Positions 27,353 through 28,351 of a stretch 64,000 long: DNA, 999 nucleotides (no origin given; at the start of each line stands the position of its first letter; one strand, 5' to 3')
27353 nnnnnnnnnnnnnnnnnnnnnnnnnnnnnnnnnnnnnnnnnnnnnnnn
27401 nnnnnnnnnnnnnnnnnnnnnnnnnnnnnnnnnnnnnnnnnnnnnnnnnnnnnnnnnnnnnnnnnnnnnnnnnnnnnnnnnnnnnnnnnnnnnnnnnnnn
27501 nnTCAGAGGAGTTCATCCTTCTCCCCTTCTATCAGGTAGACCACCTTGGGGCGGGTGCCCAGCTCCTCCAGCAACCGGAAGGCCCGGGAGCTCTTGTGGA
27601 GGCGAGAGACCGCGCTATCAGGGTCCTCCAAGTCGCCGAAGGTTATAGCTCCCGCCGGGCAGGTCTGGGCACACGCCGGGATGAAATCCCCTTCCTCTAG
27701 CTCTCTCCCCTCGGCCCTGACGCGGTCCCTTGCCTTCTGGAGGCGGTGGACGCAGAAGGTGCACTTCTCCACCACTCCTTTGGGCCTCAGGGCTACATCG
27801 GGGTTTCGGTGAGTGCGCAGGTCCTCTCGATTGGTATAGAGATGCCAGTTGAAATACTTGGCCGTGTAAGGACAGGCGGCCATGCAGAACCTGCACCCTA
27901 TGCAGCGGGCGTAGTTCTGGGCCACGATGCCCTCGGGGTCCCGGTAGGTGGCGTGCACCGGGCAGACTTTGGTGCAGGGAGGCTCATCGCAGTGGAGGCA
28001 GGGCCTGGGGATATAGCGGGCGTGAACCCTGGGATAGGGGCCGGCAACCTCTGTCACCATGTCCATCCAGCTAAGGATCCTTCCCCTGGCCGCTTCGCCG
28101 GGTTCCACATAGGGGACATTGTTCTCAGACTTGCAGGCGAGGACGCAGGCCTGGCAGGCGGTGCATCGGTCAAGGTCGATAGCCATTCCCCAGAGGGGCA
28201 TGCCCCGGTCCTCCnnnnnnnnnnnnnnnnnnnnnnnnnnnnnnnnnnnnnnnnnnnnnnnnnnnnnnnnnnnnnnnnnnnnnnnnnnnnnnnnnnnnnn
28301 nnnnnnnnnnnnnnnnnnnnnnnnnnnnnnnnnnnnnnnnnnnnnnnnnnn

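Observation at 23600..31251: Seven-gene respiratory operon combining a Psr-like catalytic molybdoenzyme with ACIII/Qrc-type cytochromes and an EB_dh haem subunit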

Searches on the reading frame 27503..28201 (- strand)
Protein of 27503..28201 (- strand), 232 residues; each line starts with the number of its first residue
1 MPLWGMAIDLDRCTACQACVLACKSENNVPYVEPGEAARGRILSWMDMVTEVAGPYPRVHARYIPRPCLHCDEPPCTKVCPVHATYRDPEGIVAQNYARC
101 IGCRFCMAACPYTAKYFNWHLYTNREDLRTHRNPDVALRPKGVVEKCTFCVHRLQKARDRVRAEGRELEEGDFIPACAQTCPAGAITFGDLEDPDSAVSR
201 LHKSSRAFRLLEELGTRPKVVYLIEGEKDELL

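Call 4: search_protein_families(library=pfam, proteins=[window:27503-28201:-], max_evalue=0.01)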
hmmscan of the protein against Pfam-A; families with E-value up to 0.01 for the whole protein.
window:27503-28201:- (232 aa): 15 families
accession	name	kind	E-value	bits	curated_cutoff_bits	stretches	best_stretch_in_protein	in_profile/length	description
PF13247.11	Fer4_11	-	6.3e-16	58.8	26.2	1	60-122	2-66/100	4Fe-4S dicluster domain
PF12838.12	Fer4_7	-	1.4e-13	51.5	27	2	99-185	1-52/52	4Fe-4S dicluster domain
PF13237.11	Fer4_10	-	7.5e-11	42.2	25.5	3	62-111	3-53/53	4Fe-4S dicluster domain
PF00037.32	Fer4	-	1.3e-10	41.1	21.1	2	96-113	4-21/24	4Fe-4S binding domain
PF13183.11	Fer4_8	-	1e-09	39.2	27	2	10-83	2-67/68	4Fe-4S dicluster domain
PF13187.11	Fer4_9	-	1.3e-09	38.4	27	3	68-113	2-50/52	4Fe-4S dicluster domain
PF12797.12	Fer4_2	-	4.2e-09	36.2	24.5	2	4-24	1-21/22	4Fe-4S binding domain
PF12837.12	Fer4_6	-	1.8e-08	34.4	25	1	96-112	5-21/24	4Fe-4S binding domain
PF13534.11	Fer4_17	-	1.8e-07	32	22.2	1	99-150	1-49/61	4Fe-4S dicluster domain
PF13484.11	Fer4_16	-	2.8e-05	25.2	30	0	96-112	49-65/66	4Fe-4S double cluster binding domain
PF14697.11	Fer4_21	-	4.3e-05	24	35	1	67-112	7-53/59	4Fe-4S dicluster domain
PF12800.12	Fer4_4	-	0.00035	21.1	24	1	98-112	2-16/17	4Fe-4S binding domain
PF12798.12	Fer4_3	-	0.00087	20.4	27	0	100-114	1-15/15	4Fe-4S binding domain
PF25160.1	LdpA_Fe-S-bd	-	0.0019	18.4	27.6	1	71-113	5-41/49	LdpA Fe-S cluster-binding domain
PF14691.11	Fer4_20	-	0.007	16.6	25.8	1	50-85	6-41/113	Dihydroprymidine dehydrogenase domain II, 4Fe-4S cluster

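Call 5: search_protein_families(library=ncbifam, proteins=[window:27503-28201:-], max_evalue=0.01)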
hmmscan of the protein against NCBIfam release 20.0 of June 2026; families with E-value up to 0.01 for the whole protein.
window:27503-28201:- (232 aa): 50 families (the best 25 are shown)
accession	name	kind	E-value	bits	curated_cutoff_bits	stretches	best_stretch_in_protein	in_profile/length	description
NF041782.1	mnquin_red_QrcC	equivalog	1.2e-83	280.5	400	1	4-225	1-227/239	menaquinone reductase iron-sulfur cluster-binding subunit QrcC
NF045797.1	DsrO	equivalog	5.7e-54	183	200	1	4-223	44-234/235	sulfate reduction electron transfer complex DsrMKJOP subunit DsrO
NF041715.1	arsenate_red_ArrB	equivalog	8.2e-44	149.9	450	2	4-118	3-107/233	arsenate respiratory reductase iron-sulfur subunit ArrB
NF011569.0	PRK14993.1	equivalog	2.4e-36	125.4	416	1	5-223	45-222/244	tetrathionate reductase subunit TtrB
TIGR03149.1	cyt_nit_nrfC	equivalog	7.7e-36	123.5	377.6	2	4-119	39-146/225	cytochrome c nitrite reductase Fe-S protein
TIGR02951.1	DMSO_dmsB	equivalog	1.7e-25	89.9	214.1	1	5-118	3-115/161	DMSO/selenate family reductase complex B subunit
NF008134.0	PRK10882.1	equivalog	2.2e-24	86.1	263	2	5-121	40-167/329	hydrogenase 2 operon protein HybA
TIGR03478.1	DMSO_red_II_bet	subfamily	5.8e-24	84.6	480.7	1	51-223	114-253/321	DMSO reductase family type II enzyme, iron-sulfur subunit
NF038355.1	FDH3_beta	equivalog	6.7e-24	84.9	240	1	7-193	6-166/180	formate dehydrogenase FDH3 subunit beta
NF042979.1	EthbenzDh_ebdB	equivalog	1.5e-19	70.1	740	1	52-223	137-275/354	ethylbenzene dehydrogenase subunit beta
NF045715.1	sulf_resp_HmcB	equivalog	1.6e-17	63.6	420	1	5-193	38-200/307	sulfate respiration complex iron-sulfur protein HmcB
TIGR01660.1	narH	equivalog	1e-15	57.2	524.05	1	48-121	163-237/492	nitrate reductase subunit beta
TIGR01582.1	FDH-beta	equivalog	1.8e-13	50.2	334.7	1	67-114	92-140/283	formate dehydrogenase subunit beta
NF007658.0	PRK10330.1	equivalog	1.8e-11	43.8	260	1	68-154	58-138/181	electron transport protein HydN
NF007382.0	PRK09898.1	equivalog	3.4e-11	43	213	1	11-114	66-170/208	ferredoxin-like protein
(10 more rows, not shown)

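Call 18: search_solved_structures(query=window:27503-28201:-, max_evalue=1e-10)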
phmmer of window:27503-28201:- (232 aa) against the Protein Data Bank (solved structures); distinct sequences matched with E-value up to 1e-10: 20.
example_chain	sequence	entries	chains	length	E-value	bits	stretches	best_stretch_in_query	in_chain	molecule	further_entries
6f0k_B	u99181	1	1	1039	1.1e-59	205.2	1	4-224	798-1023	Fe-S-cluster-containing hydrogenase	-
6lod_B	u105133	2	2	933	7.6e-52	179.4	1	4-224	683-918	Fe-S-cluster-containing hydrogenase components 1-like protein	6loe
8k9e_B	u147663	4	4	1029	1.6e-48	168.5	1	3-224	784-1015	Fe-S-cluster-containing hydrogenase components 1-like protein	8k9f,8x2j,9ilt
6btm_B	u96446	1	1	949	4.6e-47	163.8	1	49-224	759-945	Alternative Complex III subunit B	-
2vpw_B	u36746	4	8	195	2.1e-38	135.4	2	1-117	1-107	NRFC PROTEIN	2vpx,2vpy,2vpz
6cz7_B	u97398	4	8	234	3.8e-38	134.6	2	5-118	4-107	4Fe-4S ferredoxin, iron-sulfur binding domain protein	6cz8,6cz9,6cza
2ivf_B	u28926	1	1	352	2.8e-20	76.1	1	51-123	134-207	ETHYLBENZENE DEHYDROGENASE BETA-SUBUNIT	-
4ydd_B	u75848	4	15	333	1.1e-19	74.1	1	51-119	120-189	DMSO reductase family type II enzyme, iron-sulfur subunit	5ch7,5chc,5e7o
9vap_B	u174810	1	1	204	6.3e-17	65.1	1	7-200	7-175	4Fe-4S dicluster domain-containing protein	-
4v4c_B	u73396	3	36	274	6e-16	61.9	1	4-156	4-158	Pyrogallol hydroxytransferase small subunit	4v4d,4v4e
7qv7_A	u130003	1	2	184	1.1e-13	54.5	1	54-154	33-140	Hydrogen dependent carbon dioxide reductase subunit HycB3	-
30gj_B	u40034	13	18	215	2.3e-13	53.4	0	8-83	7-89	Formate dehydrogenase, beta subunit, putative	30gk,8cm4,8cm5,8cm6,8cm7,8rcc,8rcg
8rc8_B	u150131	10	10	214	2.6e-13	53.2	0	8-83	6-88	Formate dehydrogenase, beta subunit, putative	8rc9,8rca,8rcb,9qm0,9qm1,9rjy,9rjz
1q16_B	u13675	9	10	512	3.1e-13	53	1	57-120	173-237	Respiratory nitrate reductase 1 beta chain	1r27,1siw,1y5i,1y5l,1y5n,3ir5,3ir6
6sdr_B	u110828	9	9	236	4.1e-13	52.6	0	8-83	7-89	Formate dehydrogenase, beta subunit, putative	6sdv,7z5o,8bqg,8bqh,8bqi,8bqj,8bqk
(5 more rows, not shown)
